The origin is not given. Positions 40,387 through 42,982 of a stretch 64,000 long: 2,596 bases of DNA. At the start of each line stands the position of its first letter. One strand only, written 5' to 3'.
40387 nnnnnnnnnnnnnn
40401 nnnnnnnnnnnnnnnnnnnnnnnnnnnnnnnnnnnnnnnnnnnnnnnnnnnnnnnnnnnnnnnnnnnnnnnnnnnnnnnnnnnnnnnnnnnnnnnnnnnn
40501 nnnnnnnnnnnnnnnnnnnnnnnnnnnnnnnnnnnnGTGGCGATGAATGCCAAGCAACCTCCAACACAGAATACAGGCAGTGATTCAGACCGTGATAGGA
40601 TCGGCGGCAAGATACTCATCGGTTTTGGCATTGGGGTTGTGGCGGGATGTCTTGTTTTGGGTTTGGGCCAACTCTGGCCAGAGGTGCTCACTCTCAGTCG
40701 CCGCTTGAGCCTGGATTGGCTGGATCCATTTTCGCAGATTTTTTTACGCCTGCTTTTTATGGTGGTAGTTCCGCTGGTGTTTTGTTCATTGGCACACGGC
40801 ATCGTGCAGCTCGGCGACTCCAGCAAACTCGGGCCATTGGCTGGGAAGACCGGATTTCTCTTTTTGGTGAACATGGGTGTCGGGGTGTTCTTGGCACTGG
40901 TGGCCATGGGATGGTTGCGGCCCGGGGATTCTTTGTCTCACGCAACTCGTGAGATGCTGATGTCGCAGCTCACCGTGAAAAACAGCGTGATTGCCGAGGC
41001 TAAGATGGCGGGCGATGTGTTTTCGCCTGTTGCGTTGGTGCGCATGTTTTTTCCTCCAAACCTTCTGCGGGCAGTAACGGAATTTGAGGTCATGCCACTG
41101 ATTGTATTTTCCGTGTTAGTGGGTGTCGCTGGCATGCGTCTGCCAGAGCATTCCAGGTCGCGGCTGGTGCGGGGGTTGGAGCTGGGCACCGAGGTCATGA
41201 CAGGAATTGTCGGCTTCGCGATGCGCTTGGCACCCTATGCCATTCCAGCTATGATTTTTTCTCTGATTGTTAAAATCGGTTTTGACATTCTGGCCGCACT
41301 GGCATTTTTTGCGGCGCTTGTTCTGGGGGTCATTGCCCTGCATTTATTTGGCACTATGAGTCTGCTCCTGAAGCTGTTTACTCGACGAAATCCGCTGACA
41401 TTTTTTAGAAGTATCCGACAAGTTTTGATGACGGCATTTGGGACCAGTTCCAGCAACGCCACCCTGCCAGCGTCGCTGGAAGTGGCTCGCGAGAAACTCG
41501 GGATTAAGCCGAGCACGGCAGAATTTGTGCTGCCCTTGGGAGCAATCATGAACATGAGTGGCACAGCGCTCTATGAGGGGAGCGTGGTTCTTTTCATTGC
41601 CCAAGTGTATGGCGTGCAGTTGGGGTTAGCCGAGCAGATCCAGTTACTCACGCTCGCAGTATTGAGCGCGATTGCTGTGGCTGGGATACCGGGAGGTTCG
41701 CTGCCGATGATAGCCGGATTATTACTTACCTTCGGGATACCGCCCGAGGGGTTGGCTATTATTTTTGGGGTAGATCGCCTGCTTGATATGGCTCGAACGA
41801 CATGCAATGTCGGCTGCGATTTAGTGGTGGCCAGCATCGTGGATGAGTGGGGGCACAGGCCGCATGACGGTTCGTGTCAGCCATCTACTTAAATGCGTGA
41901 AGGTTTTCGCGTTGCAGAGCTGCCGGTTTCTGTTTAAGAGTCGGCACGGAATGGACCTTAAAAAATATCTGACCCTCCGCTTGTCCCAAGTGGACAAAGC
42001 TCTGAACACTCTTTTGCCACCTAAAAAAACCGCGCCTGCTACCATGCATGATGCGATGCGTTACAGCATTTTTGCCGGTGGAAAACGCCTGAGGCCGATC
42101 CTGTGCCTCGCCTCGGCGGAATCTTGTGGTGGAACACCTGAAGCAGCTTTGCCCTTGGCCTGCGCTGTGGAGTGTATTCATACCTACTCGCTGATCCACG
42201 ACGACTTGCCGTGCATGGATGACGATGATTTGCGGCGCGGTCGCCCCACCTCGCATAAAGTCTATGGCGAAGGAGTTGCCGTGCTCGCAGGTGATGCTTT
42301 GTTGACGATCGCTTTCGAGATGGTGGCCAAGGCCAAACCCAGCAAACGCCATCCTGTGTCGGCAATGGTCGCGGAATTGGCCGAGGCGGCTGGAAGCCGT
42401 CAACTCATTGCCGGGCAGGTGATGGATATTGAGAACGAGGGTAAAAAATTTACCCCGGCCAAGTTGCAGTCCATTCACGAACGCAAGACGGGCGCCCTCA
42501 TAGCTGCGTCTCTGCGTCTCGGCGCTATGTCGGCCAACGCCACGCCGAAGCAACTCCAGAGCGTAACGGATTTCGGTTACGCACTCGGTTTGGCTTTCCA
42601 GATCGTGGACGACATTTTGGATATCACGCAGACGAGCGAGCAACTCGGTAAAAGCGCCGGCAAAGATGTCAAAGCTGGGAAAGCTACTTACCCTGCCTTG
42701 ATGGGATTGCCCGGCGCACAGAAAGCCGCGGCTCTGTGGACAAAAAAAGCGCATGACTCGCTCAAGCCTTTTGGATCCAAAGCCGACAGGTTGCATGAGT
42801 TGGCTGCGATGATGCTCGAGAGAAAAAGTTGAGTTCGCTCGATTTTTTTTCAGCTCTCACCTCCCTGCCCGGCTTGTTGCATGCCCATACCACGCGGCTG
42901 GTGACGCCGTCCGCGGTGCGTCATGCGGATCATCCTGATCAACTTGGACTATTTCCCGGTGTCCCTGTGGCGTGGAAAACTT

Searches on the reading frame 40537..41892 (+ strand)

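Call 26: search_protein_families(library=pfam, proteins=[window:40537-41892:+], max_evalue=0.00001)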
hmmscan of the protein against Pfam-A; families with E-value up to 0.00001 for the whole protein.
window:40537-41892:+ (451 aa): 1 family
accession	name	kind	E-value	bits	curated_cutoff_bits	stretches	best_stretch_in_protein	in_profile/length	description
PF00375.23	SDF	-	2.7e-102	343.1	27.9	1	25-438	4-387/387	Sodium:dicarboxylate symporter family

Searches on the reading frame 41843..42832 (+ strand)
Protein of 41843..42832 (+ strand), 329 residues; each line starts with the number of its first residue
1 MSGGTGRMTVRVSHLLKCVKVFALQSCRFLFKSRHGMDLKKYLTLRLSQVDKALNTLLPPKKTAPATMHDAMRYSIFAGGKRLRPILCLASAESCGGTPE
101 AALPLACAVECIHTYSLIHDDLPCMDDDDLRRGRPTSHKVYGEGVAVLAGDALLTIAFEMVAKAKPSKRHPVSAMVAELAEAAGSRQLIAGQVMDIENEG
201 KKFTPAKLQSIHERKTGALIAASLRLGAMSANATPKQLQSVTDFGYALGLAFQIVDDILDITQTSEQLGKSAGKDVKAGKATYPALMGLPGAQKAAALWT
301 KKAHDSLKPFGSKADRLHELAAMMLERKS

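Call 26: search_protein_families(library=pfam, proteins=[window:41843-42832:+], max_evalue=0.00001)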
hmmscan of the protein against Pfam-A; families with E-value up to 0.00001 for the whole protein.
window:41843-42832:+ (329 aa): 1 family
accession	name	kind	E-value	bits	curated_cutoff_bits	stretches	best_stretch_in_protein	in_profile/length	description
PF00348.22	polyprenyl_synt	-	5.1e-64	216.3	27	1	67-295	3-225/251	Polyprenyl synthetase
